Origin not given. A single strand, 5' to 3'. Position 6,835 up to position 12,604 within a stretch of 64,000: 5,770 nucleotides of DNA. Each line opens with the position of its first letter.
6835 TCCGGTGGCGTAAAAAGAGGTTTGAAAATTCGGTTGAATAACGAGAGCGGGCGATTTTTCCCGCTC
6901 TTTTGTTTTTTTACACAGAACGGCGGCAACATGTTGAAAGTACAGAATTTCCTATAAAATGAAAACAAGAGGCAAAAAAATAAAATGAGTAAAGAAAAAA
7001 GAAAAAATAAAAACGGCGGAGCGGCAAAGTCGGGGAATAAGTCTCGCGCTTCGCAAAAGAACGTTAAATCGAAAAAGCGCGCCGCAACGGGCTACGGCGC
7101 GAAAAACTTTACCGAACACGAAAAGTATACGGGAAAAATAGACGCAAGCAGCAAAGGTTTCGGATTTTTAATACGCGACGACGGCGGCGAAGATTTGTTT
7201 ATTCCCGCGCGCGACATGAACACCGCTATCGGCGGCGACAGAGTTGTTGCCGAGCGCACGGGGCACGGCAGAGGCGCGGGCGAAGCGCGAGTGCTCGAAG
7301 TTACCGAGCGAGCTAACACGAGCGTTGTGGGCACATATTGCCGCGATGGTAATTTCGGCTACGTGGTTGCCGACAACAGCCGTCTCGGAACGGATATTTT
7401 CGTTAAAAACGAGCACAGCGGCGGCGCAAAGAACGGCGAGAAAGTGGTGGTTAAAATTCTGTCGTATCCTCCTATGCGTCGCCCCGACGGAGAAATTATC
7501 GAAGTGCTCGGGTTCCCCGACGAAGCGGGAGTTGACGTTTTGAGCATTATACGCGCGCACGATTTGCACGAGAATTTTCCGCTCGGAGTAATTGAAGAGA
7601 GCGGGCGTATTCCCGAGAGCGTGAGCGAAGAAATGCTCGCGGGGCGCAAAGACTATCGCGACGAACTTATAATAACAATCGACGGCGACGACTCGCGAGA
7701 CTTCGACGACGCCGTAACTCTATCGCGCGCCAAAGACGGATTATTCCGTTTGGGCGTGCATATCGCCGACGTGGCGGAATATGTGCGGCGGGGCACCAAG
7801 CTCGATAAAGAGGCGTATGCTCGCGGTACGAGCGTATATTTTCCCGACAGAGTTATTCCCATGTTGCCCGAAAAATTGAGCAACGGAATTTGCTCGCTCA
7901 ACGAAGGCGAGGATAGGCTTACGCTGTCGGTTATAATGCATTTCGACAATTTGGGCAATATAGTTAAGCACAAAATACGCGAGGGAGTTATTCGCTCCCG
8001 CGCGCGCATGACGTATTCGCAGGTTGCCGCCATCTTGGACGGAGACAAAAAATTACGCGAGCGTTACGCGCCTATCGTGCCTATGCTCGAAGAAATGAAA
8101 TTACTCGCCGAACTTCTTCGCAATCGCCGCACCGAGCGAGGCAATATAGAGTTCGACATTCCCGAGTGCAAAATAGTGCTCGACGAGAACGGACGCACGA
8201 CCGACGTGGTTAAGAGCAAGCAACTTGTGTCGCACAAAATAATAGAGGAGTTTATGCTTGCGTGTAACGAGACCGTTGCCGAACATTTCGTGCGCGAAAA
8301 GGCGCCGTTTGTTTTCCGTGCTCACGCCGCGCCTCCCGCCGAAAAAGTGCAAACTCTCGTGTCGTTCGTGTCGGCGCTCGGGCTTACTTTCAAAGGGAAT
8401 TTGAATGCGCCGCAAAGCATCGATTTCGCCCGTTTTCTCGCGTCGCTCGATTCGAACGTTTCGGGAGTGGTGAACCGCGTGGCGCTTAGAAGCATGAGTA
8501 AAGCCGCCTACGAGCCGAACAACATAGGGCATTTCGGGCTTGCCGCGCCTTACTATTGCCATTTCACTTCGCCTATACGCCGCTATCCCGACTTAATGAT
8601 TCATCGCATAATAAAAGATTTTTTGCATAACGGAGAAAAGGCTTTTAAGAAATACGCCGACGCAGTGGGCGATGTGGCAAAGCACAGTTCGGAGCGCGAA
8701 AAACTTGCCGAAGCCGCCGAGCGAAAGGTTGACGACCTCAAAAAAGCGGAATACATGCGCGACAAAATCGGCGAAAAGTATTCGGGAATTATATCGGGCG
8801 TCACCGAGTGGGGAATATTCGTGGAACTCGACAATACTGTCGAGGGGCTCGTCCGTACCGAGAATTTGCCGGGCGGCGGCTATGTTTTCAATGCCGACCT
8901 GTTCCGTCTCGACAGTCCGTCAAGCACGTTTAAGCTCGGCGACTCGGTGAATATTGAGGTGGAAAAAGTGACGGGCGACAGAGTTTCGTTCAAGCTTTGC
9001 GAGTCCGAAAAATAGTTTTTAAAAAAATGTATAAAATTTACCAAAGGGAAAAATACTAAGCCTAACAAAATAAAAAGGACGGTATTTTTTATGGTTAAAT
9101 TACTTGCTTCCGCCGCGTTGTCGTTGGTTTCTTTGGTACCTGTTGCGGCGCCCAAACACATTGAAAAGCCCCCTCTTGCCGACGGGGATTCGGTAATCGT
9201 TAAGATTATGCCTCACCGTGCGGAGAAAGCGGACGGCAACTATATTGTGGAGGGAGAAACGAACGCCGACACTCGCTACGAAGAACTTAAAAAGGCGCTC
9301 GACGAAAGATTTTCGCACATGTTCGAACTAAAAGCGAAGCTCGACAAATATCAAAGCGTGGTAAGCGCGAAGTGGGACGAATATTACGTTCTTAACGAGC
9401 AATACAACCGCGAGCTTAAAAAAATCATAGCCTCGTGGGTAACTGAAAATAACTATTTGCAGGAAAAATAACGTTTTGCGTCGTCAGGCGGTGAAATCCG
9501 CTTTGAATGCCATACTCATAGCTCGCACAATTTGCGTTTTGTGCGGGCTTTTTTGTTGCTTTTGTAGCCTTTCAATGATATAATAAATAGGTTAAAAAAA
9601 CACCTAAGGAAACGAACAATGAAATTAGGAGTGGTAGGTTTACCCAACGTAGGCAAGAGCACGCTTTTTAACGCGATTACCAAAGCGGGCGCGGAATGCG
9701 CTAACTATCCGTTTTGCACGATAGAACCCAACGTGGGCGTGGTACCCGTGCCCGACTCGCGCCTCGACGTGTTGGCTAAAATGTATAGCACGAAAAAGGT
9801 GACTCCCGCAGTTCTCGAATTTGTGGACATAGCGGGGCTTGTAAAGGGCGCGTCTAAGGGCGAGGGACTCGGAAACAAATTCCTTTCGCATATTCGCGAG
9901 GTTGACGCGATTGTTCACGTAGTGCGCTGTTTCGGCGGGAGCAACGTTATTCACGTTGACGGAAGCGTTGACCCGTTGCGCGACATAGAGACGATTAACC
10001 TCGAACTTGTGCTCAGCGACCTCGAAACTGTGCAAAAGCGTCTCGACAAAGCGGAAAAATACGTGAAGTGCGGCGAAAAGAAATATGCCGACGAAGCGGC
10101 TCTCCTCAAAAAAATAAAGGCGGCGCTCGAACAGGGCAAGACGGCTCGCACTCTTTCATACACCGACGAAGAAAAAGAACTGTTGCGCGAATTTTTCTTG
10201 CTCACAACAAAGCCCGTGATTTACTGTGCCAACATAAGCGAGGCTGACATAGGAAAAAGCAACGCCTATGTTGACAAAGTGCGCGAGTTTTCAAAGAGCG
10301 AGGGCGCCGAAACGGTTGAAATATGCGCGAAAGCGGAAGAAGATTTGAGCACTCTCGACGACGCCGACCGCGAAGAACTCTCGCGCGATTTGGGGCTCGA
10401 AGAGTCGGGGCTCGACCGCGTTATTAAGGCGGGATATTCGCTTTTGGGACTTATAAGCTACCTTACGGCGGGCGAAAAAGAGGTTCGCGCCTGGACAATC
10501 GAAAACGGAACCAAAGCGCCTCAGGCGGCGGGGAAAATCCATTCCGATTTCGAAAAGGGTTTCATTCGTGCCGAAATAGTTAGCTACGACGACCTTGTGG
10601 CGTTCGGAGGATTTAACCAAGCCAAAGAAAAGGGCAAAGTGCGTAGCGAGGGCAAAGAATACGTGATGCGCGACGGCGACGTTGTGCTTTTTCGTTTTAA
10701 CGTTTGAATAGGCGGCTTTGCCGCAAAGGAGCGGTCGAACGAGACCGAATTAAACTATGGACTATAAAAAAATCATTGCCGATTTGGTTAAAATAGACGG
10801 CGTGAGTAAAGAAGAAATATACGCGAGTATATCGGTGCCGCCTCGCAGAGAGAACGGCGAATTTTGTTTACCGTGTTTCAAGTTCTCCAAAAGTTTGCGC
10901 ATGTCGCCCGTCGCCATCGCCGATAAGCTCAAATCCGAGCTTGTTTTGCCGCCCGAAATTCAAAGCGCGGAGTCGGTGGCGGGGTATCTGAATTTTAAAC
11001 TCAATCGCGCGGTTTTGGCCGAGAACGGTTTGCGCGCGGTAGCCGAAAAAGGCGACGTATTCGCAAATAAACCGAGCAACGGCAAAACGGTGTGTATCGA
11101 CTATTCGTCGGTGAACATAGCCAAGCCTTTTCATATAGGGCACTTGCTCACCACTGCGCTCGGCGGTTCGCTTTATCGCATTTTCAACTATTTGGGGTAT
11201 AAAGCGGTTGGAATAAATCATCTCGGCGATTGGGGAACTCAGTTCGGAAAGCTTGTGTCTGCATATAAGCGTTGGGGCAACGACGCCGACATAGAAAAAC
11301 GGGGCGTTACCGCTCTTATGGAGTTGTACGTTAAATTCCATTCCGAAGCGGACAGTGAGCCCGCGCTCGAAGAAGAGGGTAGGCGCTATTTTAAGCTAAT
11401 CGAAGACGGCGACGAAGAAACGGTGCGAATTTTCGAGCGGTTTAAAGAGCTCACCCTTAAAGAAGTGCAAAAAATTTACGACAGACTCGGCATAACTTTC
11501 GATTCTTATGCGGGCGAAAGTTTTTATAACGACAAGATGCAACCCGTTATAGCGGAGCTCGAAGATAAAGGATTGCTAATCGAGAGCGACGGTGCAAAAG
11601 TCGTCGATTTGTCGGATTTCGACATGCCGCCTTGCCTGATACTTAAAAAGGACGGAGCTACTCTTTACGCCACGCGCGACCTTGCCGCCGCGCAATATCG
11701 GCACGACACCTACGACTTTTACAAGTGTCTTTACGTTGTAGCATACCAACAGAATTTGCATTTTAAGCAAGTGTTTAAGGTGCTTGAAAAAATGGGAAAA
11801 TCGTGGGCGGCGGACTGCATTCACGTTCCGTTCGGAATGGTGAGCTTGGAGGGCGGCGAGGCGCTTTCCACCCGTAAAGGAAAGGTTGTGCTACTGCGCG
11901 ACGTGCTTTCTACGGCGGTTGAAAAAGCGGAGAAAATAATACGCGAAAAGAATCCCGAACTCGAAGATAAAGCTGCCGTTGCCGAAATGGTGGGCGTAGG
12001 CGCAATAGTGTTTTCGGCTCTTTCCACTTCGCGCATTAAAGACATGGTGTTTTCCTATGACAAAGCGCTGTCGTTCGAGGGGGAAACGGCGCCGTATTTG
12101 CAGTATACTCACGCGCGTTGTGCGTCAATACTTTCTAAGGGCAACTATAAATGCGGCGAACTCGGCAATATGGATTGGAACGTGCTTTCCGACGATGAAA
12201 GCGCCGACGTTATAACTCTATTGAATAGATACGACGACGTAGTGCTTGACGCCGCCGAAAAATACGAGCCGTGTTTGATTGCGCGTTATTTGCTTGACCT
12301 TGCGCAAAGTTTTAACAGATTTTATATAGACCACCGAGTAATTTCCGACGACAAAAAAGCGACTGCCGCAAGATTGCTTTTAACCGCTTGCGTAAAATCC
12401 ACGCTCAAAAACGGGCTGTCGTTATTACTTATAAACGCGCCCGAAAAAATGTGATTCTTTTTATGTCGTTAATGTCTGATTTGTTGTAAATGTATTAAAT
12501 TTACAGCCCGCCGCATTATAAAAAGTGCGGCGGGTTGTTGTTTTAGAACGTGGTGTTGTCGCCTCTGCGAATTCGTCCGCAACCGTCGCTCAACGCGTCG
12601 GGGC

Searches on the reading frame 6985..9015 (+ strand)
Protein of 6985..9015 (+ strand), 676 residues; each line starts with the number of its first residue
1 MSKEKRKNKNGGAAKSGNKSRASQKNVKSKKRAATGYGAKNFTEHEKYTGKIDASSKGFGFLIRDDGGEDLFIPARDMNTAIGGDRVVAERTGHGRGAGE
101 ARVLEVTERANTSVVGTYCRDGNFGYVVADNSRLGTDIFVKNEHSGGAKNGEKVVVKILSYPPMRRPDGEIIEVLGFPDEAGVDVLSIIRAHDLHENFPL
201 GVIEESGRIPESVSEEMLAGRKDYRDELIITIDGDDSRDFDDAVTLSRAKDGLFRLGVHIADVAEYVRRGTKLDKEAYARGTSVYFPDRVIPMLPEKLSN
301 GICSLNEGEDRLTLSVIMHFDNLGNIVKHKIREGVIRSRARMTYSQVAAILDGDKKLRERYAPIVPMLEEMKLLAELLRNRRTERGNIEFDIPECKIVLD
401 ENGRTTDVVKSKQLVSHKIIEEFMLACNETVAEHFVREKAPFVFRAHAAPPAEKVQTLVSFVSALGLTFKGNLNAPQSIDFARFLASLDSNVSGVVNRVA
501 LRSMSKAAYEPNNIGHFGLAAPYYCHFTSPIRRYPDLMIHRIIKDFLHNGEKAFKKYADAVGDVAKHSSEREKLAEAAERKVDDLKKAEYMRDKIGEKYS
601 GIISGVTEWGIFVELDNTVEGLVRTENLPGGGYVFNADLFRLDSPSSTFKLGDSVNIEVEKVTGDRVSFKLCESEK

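Call 81: search_protein_families(library=pfam, proteins=[window:6985-9015:+], max_evalue=0.00001)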
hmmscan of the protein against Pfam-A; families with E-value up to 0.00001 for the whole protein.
window:6985-9015:+ (676 aa): 4 families
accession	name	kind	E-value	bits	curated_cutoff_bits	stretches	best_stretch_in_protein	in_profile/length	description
PF00773.25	RNB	-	1e-113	380.3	29.3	1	221-548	1-325/326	RNB domain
PF17876.7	CSD2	-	3.4e-30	104.4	26.2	1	126-199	1-74/74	Cold shock domain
PF08206.17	OB_RNB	-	2.3e-22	78.9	24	1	50-106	1-58/58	Ribonuclease B OB domain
PF00575.29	S1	-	2.1e-09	38.1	22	1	593-666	2-66/74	S1 RNA binding domain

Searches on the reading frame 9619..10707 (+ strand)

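Call 81: search_protein_families(library=pfam, proteins=[window:9619-10707:+], max_evalue=0.00001)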
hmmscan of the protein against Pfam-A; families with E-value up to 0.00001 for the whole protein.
window:9619-10707:+ (362 aa): 3 families
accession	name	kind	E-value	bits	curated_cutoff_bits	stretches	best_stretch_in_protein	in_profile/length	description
PF06071.19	YchF-GTPase_C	-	4.8e-40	136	27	1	278-361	1-84/84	Protein of unknown function (DUF933)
PF01926.29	MMR_HSR1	-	4.5e-22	78.7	21.9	1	3-108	2-86/113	50S ribosome-binding GTPase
PF02421.24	FeoB_N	-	4.8e-10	39.6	27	1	3-51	3-51/156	Ferrous iron transport protein B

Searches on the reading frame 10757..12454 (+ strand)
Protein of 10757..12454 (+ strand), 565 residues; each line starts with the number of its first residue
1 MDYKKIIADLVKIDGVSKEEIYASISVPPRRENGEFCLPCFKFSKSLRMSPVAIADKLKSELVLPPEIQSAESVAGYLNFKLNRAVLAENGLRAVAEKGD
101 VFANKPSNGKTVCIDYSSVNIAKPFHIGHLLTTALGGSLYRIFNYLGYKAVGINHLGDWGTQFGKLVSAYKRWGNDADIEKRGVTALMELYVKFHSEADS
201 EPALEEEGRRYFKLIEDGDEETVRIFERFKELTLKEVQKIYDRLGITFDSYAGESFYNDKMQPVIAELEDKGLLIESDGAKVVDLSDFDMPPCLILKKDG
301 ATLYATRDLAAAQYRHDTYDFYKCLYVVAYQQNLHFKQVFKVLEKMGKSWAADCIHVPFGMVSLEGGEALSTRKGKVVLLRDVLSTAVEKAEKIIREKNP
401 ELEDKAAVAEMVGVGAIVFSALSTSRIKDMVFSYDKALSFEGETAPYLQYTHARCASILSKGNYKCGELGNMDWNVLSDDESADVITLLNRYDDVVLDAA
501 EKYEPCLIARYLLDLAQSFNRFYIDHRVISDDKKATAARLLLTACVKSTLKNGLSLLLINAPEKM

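Call 81: search_protein_families(library=pfam, proteins=[window:10757-12454:+], max_evalue=0.00001)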
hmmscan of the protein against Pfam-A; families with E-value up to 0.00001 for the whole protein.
window:10757-12454:+ (565 aa): 3 families
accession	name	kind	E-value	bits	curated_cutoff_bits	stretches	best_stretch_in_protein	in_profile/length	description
PF00750.26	tRNA-synt_1d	-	6.6e-92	308.6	23.3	1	103-434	13-349/349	tRNA synthetases class I (R), catalytic domain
PF05746.21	DALR_1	-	5e-31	107.7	22.3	1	448-565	1-117/117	DALR anticodon binding domain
PF03485.21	Arg_tRNA_synt_N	-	4.8e-10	40.3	21.5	1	6-82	7-85/85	Arginyl tRNA synthetase N terminal domain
